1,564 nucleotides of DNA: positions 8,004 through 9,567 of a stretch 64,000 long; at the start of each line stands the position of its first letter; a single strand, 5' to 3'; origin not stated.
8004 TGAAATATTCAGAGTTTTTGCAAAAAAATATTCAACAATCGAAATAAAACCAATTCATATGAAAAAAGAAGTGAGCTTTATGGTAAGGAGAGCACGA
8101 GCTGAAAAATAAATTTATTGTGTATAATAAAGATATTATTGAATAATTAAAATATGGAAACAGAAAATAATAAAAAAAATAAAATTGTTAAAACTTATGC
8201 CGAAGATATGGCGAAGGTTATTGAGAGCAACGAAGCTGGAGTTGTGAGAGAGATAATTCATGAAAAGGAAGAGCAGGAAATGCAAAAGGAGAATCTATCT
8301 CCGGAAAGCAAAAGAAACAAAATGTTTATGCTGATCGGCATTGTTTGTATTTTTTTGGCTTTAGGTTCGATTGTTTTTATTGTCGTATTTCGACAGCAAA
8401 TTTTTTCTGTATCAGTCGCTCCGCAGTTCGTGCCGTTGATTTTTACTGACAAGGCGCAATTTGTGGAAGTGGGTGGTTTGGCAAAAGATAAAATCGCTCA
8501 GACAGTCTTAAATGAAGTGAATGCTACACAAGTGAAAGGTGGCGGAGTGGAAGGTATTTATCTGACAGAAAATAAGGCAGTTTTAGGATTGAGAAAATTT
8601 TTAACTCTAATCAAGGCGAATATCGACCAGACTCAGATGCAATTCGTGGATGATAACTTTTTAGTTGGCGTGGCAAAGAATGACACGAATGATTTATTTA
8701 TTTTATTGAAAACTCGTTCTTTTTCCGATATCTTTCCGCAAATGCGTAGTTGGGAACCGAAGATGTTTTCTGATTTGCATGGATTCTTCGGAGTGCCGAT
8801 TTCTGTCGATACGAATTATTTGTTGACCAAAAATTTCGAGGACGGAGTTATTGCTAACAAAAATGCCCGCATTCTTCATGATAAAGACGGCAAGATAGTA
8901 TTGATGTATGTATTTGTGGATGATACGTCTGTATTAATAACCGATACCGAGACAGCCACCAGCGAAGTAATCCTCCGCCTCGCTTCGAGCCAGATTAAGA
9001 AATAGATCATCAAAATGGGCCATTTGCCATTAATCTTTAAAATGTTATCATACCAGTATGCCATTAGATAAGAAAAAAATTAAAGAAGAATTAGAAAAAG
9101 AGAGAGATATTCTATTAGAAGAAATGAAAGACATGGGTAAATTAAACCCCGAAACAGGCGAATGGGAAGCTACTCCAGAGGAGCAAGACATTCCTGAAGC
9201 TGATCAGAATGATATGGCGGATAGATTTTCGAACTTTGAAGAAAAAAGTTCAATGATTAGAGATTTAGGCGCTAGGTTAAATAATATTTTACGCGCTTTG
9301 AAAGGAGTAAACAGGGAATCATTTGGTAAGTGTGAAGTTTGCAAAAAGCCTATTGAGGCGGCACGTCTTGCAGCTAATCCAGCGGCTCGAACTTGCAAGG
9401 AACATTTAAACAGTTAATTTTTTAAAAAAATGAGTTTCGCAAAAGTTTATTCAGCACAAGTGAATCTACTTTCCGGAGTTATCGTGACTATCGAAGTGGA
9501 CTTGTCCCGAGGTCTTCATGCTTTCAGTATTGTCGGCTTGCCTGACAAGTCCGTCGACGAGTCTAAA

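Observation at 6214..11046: Operon encoding a single-chain partner-switching-like regulator (wHTH + GHKL kinase + STAS/DUF4325) with a TrmB regulator, a membrane protein, a DksA/TraR zinc finger and ComM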

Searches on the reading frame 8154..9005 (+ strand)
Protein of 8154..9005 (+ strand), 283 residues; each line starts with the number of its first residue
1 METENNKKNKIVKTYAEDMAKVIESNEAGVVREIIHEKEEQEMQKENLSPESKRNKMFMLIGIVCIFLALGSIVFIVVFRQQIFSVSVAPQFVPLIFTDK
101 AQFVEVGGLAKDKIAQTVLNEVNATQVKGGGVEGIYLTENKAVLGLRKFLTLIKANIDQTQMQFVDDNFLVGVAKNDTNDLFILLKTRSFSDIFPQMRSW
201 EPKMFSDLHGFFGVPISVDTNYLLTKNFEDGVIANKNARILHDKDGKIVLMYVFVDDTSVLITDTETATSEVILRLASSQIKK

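Call 3: search_protein_families(library=pfam, proteins=[window:8154-9005:+], max_evalue=0.1)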
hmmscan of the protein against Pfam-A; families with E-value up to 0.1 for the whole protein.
window:8154-9005:+ (283 aa): 1 family
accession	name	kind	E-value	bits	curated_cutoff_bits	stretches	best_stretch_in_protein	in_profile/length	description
PF06024.17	Orf78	-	0.0073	17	29.4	1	33-87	40-95/101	Orf78 (ac78)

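Call 4: search_protein_families(library=ncbifam, proteins=[window:8154-9005:+], max_evalue=0.1)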
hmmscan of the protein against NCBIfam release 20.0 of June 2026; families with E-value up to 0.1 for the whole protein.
window:8154-9005:+ (283 aa): 3 families
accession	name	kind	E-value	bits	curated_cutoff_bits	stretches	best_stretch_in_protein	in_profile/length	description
NF047627.1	LIC_10230_fam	equivalog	0.0054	15.9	150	1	33-82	193-242/327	LIC_10230 family protein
NF047811.1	LIC10647_lipo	equivalog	0.028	13.5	340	0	94-161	208-272/295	LIC10647 family lipoprotein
NF010729.0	PRK14129.1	equivalog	0.054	14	135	0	207-249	15-64/105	heat shock protein HspQ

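Call 5: search_protein_families(library=padloc, proteins=[window:8154-9005:+], max_evalue=0.1)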
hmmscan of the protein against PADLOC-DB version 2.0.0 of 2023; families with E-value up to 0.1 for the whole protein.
window:8154-9005:+ (283 aa): 1 family
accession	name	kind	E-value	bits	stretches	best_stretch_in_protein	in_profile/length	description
PDLC04060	PD-T4-6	-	0.0084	13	1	8-85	291-365/486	-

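Call 65: find_homologous_proteins(query=window:8154-9005:+)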
Query window:8154-9005:+ (283 aa): 806 proteins with E <= 0.001 among 1633 candidates; the best 120 are listed.
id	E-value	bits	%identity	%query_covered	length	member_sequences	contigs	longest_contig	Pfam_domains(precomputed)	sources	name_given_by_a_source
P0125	3.1e-177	605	100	100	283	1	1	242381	-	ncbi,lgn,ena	-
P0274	6.0e-126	437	71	100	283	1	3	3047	-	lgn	-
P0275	9.4e-126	437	70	100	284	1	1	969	-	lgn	-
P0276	1.9e-125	436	70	100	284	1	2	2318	-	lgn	-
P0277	3.6e-124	432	70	100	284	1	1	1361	-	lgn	-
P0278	5.0e-118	411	68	100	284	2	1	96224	-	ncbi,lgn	ncbi:MAG: hypothetical protein WAV23_03515 [Minisyncoccia bacterium]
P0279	4.5e-113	395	65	100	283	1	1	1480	-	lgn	-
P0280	9.1e-113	394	65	98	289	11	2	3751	-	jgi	-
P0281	4.2e-112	392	64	99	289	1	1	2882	-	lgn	-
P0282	8.3e-112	391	62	99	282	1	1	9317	-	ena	-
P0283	8.9e-112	391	66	99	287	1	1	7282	-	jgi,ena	-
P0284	2.9e-110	386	65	98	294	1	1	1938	-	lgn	-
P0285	3.1e-110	386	65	99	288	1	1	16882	-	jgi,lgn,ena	-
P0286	1.6e-109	383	63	100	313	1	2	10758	-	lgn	-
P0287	3.1e-109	383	63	98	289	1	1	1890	-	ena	-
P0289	1.7e-108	380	61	100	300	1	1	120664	-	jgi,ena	-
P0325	1.4e-100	354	59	100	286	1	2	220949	-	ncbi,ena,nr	ncbi:MAG: hypothetical protein G01um101424_146 [Parcubacteria group bacterium Gr01-1014_24]|nr:MAG: 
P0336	7.3e-98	345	56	99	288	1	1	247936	-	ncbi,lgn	-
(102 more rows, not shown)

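Call 66: find_encoding_contigs(protein=P0278, flank=5000, max_places=1)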
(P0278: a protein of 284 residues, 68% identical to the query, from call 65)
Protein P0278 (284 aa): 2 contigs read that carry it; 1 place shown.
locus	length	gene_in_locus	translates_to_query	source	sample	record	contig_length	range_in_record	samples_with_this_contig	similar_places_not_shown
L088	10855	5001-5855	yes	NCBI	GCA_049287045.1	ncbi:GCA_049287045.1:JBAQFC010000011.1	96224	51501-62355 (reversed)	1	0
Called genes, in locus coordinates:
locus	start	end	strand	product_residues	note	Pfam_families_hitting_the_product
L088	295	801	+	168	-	PF01936:NYN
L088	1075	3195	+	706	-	PF01138:RNase_PH, PF03725:RNase_PH_C (faint), PF01138:RNase_PH, PF00013:KH_1, PF00575:S1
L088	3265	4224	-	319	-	PF00892:EamA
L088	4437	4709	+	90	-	-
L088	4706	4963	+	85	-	PF15738:YafQ_toxin (weak)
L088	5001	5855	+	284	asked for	-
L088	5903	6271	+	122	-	PF01258:zf-dskA_traR (weak)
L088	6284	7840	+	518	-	PF13541:ChlI, PF00493:MCM (weak), PF01078:Mg_chelatase, PF07728:AAA_5, PF13335:Mg_chelatase_C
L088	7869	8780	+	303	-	-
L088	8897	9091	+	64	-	-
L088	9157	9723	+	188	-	PF00717:Peptidase_S24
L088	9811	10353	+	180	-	-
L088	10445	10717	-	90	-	PF00216:Bac_DNA_binding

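Call 67: find_encoding_contigs(protein=P0325, flank=5000, max_places=1)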
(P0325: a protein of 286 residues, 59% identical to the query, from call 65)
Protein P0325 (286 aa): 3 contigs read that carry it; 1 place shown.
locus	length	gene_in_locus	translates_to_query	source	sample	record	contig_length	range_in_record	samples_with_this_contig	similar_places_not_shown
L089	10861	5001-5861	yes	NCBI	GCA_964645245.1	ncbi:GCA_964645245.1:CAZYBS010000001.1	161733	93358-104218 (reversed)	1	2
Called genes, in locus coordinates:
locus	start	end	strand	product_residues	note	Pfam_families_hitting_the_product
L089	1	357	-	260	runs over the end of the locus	PF03372:Exo_endo_phos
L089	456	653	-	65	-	-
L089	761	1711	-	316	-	PF02899:Phage_int_SAM_1, PF13102:Phage_int_SAM_5 (weak), PF13495:Phage_int_SAM_4 (weak), PF00589:Phage_integrase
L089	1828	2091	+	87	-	PF00312:Ribosomal_S15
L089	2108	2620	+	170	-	PF01936:NYN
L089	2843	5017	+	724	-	PF01138:RNase_PH, PF03725:RNase_PH_C (faint), PF01138:RNase_PH, PF07650:KH_2 (weak), PF00013:KH_1, PF00575:S1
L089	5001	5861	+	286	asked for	-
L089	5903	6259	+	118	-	PF01258:zf-dskA_traR (weak)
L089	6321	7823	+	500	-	PF13541:ChlI, PF01078:Mg_chelatase, PF07728:AAA_5 (faint), PF00493:MCM (weak), PF13335:Mg_chelatase_C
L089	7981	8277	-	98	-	-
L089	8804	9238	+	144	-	PF00717:Peptidase_S24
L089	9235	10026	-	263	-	PF01978:TrmB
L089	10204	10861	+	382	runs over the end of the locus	PF13458:Peripla_BP_6, PF13433:Peripla_BP_5, PF01094:ANF_receptor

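Call 68: find_encoding_contigs(protein=P0336, flank=5000, max_places=1)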
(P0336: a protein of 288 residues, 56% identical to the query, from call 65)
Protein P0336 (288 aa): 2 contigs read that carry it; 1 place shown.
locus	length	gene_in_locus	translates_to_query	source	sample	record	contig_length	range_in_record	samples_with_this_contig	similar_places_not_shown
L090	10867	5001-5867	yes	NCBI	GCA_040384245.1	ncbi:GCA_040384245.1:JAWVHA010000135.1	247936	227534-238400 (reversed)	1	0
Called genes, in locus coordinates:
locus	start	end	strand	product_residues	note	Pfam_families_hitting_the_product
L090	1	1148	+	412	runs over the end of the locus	-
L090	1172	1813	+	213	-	PF18979:DUF5715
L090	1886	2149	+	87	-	PF00312:Ribosomal_S15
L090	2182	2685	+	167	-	PF01936:NYN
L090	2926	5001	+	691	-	PF01138:RNase_PH, PF03725:RNase_PH_C (weak), PF07650:KH_2 (faint), PF01138:RNase_PH, PF00013:KH_1, PF00575:S1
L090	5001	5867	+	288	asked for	-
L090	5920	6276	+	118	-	PF01258:zf-dskA_traR (weak)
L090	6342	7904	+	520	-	PF13541:ChlI, PF01078:Mg_chelatase, PF07728:AAA_5, PF00493:MCM (weak), PF13335:Mg_chelatase_C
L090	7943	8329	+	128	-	PF13564:DoxX_2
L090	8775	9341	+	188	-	PF00717:Peptidase_S24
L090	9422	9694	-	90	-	PF00216:Bac_DNA_binding, PF18291:HU-HIG (weak)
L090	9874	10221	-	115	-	-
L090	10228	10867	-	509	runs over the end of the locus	PF12072:RNase_Y_N, PF01966:HD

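Call 69: find_encoding_contigs(protein=P0289, flank=5000, max_places=1)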
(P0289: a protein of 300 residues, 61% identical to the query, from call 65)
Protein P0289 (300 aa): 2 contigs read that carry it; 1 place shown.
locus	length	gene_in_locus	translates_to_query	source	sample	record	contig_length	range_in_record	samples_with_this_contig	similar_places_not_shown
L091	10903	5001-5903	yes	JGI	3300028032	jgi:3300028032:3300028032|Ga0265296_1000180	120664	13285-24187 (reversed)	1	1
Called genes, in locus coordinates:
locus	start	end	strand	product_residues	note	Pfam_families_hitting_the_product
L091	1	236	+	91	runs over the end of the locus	PF15738:YafQ_toxin, PF05016:ParE_toxin (weak)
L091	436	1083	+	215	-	-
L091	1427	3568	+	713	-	PF01138:RNase_PH, PF03725:RNase_PH_C (faint), PF01138:RNase_PH, PF00013:KH_1, PF00575:S1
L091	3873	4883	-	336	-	-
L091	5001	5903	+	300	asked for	-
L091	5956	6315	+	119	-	PF01258:zf-dskA_traR (weak)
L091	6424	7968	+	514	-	PF05362:Lon_C (weak), PF13541:ChlI, PF00493:MCM (weak), PF01078:Mg_chelatase, PF07728:AAA_5, PF13335:Mg_chelatase_C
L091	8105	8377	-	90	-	PF00216:Bac_DNA_binding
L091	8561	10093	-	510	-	PF12072:RNase_Y_N, PF01966:HD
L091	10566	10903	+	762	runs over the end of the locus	-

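Call 79: search_protein_families(library=pfam, proteins=[L091:3873-4883:-], max_evalue=0.001)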
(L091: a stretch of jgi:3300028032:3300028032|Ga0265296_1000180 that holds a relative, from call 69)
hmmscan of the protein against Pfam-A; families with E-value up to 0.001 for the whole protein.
L091:3873-4883:- (336 aa): 0 families

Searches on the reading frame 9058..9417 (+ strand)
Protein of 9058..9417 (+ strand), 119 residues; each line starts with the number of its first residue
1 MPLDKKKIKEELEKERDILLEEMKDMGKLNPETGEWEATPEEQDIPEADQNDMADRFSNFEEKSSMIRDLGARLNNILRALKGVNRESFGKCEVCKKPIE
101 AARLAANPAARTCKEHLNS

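Call 3: search_protein_families(library=pfam, proteins=[window:9058-9417:+], max_evalue=0.1)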
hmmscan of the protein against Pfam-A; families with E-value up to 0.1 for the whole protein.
window:9058-9417:+ (119 aa): 3 families
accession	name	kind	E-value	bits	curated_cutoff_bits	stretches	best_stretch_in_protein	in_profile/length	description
PF01258.23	zf-dskA_traR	-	3.8e-08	33.6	24.9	1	88-115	2-29/36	Prokaryotic dksA/traR C4-type zinc finger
PF11802.13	CENP-K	-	0.0012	18.9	27.2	1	5-82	106-183/263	Centromere-associated protein K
PF08209.17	Sgf11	-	0.067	13.2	26.4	0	91-106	6-21/33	Sgf11 (transcriptional regulation protein)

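Call 4: search_protein_families(library=ncbifam, proteins=[window:9058-9417:+], max_evalue=0.1)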
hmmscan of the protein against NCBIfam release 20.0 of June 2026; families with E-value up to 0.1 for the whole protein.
window:9058-9417:+ (119 aa): 6 families
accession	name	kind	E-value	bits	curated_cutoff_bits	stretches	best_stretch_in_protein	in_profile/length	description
TIGR02890.1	bacill_yteA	subfamily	2.7e-12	47.1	134.4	1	6-117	4-114/159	regulatory protein, yteA family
NF033459.1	DksA_like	equivalog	1.8e-10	41.1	105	1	43-114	32-103/113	RNA polymerase-binding protein DksA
TIGR02420.1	dksA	equivalog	8.9e-09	35.8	115.5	1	16-114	10-105/110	RNA polymerase-binding protein DksA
TIGR02419.1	C4_traR_proteo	subfamily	7.4e-07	29.7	59.7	1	52-114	1-57/64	phage/conjugal plasmid C-4 type zinc finger protein, TraR family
NF008045.0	PRK10778.1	equivalog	8.4e-05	22.8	289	1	48-114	67-136/151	RNA polymerase-binding protein DksA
NF008243.0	PRK11019.1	equivalog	0.049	14.1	96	1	85-113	32-60/88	DksA/TraR family C4-type zinc finger protein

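Call 5: search_protein_families(library=padloc, proteins=[window:9058-9417:+], max_evalue=0.1)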
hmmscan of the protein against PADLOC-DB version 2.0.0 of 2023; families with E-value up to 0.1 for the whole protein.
window:9058-9417:+ (119 aa): 2 families
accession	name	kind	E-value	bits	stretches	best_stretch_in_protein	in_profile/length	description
PDLC03928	PsyrT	-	0.0095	12.2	1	16-98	400-479/689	-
PDLC03859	LmuB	-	0.032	11.4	1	9-107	271-345/611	-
